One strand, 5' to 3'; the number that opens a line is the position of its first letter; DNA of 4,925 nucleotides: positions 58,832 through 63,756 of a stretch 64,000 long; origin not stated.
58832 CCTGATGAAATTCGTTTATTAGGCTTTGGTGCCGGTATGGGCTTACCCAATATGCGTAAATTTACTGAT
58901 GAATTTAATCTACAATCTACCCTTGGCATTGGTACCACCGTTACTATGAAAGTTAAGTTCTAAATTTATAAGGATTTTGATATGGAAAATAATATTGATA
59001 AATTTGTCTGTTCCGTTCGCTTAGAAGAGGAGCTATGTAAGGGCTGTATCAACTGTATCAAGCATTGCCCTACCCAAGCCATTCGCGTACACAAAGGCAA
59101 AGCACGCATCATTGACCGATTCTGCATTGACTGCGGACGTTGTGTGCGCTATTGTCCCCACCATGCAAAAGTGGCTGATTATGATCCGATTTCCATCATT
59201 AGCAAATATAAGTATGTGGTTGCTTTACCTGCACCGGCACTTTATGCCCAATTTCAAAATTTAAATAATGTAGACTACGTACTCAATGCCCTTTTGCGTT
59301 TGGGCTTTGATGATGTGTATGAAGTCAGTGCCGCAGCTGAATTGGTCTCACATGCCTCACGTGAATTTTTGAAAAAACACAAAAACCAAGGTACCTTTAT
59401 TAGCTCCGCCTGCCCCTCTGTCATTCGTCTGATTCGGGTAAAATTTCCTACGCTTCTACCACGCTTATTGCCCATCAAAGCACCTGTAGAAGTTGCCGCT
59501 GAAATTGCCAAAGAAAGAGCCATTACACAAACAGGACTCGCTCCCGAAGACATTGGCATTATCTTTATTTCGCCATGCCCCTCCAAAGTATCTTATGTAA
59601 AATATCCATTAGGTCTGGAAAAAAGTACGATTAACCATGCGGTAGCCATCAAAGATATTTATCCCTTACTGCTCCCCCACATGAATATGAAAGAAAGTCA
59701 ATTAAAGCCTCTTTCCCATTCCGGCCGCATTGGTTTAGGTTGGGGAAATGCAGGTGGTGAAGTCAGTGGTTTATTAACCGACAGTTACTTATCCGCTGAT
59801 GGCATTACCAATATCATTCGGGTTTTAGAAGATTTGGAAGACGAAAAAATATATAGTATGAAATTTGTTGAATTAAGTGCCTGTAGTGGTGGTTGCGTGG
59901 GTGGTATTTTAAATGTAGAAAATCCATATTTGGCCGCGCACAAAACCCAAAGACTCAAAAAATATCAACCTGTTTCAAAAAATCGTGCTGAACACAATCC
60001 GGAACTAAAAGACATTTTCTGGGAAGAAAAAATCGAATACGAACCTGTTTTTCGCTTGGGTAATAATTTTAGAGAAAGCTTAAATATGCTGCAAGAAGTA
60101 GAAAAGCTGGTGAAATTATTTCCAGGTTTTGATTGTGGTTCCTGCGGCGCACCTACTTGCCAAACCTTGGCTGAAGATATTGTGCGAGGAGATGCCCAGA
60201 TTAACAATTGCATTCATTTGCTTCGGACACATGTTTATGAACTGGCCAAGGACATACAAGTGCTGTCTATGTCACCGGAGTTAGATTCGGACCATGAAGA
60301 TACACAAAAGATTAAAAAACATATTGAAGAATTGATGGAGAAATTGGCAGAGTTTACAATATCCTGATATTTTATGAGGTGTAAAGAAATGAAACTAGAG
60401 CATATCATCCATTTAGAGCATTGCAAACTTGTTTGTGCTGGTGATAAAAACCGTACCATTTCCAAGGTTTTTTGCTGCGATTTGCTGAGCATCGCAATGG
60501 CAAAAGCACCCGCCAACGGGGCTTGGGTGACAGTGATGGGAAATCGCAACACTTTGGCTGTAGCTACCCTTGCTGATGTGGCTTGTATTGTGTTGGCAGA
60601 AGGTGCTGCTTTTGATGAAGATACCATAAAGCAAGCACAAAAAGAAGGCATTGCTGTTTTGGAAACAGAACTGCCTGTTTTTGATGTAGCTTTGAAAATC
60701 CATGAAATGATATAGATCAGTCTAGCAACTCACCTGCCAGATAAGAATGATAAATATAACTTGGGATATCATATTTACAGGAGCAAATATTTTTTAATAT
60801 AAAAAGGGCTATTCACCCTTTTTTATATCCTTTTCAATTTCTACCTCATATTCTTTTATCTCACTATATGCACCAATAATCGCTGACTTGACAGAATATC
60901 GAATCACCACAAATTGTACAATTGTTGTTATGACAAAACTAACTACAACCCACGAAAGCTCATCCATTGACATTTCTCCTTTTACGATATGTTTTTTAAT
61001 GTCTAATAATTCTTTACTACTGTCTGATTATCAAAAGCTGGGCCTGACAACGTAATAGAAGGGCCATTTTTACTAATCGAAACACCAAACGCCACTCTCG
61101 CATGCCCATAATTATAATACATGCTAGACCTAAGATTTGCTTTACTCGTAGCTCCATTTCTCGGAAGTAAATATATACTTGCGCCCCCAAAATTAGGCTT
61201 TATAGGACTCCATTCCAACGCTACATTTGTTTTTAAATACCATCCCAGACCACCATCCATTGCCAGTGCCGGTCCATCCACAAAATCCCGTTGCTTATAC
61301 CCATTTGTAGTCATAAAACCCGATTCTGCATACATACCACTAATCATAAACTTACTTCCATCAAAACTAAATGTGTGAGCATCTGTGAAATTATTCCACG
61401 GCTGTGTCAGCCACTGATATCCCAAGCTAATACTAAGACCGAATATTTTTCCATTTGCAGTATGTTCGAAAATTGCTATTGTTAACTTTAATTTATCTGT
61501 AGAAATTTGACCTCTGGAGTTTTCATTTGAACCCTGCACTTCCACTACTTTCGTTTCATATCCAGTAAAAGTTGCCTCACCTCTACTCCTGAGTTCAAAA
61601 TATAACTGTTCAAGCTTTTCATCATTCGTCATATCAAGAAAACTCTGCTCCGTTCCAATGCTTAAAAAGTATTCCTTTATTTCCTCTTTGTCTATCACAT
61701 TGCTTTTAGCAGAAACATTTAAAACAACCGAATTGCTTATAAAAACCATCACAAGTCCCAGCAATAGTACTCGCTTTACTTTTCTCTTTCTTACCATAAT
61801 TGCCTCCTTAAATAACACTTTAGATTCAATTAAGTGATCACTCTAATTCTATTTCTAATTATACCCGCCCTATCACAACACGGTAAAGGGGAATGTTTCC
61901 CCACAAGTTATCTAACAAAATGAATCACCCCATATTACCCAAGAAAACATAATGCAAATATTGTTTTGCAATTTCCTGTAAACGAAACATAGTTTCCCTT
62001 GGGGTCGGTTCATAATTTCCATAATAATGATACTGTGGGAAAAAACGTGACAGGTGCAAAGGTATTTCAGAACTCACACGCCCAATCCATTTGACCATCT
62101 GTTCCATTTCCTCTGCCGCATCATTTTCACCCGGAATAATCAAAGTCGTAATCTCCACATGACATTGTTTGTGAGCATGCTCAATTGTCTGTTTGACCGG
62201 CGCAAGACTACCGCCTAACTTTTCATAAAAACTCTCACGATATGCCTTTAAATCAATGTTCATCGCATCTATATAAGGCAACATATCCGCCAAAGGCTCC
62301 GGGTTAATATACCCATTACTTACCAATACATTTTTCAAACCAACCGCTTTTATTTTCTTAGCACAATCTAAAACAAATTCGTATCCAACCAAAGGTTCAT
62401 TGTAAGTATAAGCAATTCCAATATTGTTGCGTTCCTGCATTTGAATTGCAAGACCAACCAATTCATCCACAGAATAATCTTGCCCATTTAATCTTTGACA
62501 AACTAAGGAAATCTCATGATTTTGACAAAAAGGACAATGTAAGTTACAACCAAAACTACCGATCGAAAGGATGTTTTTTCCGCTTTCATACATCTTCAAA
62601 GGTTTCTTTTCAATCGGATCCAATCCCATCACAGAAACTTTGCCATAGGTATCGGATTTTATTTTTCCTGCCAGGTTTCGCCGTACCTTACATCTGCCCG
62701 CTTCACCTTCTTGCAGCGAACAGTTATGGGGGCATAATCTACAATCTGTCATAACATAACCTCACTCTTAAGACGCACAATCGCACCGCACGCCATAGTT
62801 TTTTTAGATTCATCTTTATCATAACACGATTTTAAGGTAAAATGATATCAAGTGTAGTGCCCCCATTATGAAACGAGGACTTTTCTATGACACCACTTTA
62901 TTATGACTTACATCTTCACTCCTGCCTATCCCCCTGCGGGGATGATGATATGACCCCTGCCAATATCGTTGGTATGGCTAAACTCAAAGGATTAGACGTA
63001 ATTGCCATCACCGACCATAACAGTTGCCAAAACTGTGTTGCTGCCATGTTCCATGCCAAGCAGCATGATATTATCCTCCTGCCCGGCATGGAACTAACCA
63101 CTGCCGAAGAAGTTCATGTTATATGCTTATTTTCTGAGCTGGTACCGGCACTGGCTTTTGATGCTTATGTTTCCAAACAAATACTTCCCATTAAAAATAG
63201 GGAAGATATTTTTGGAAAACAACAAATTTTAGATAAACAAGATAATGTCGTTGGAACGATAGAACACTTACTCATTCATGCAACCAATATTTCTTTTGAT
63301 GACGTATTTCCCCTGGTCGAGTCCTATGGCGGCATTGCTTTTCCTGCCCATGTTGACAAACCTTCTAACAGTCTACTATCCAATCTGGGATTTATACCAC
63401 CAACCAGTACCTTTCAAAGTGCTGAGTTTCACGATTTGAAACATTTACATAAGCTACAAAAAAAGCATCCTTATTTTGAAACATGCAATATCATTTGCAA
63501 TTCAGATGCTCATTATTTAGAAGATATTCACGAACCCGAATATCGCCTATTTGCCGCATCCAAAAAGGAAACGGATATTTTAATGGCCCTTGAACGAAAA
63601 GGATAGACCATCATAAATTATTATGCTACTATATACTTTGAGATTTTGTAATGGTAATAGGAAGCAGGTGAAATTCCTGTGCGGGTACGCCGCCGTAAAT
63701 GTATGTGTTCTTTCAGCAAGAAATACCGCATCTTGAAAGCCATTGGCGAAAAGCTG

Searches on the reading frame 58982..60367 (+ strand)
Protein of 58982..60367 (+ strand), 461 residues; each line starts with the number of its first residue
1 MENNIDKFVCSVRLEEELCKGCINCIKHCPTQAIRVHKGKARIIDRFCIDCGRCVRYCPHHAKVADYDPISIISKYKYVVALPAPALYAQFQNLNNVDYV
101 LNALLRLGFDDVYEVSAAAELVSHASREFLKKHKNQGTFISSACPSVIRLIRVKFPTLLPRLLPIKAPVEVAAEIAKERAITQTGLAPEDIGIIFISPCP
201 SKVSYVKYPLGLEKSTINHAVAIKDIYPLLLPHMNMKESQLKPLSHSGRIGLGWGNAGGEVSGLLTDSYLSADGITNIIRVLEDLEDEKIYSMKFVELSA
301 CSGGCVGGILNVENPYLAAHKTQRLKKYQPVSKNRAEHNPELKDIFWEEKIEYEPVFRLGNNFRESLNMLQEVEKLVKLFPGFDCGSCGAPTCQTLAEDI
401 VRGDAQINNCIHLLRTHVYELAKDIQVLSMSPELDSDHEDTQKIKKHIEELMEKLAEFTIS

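Call 60: search_protein_families(library=pfam, proteins=[window:58982-60367:+], max_evalue=0.00001)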
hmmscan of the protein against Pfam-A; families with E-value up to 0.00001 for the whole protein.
window:58982-60367:+ (461 aa): 6 families
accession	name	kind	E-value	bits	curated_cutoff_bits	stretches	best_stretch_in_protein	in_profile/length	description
PF02906.19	Fe_hyd_lg_C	-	1.5e-30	107.1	22.1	1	77-308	1-244/245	Iron only hydrogenase large subunit, C-terminal domain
PF04060.18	FeS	-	4.8e-12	45.8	23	1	381-411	2-32/33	Putative Fe-S cluster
PF13237.11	Fer4_10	-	7.6e-10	39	25.5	1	12-59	2-53/53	4Fe-4S dicluster domain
PF13187.11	Fer4_9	-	3.1e-07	30.7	27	1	19-61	2-50/52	4Fe-4S dicluster domain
PF00037.32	Fer4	-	6e-07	29.5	21.1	0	45-62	5-22/24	4Fe-4S binding domain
PF12838.12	Fer4_7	-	1e-06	29.5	27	1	19-62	2-52/52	4Fe-4S dicluster domain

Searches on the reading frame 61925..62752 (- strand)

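Call 60: search_protein_families(library=pfam, proteins=[window:61925-62752:-], max_evalue=0.00001)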
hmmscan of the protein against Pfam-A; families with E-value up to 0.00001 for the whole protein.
window:61925-62752:- (275 aa): 2 families
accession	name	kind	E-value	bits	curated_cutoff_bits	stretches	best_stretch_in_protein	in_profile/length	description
PF04055.27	Radical_SAM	-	3.3e-21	76.6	29.5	1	66-222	4-165/166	Radical SAM superfamily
PF13353.11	Fer4_12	-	4.2e-06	27.5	22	0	68-163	14-111/137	4Fe-4S single cluster domain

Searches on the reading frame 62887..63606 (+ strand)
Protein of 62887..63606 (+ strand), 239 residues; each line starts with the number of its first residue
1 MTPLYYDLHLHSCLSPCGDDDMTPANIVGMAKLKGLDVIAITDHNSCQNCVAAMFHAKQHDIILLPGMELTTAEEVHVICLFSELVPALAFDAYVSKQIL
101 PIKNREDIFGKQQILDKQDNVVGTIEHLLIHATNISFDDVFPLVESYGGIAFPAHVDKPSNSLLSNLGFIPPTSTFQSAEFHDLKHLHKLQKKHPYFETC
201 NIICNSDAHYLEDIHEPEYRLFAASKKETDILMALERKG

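Call 60: search_protein_families(library=pfam, proteins=[window:62887-63606:+], max_evalue=0.00001)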
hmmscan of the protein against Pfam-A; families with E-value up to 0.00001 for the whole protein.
window:62887-63606:+ (239 aa): 1 family
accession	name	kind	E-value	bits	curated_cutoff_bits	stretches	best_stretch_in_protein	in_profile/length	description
PF02811.25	PHP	-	2.6e-09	38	26.4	1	7-116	1-71/164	PHP domain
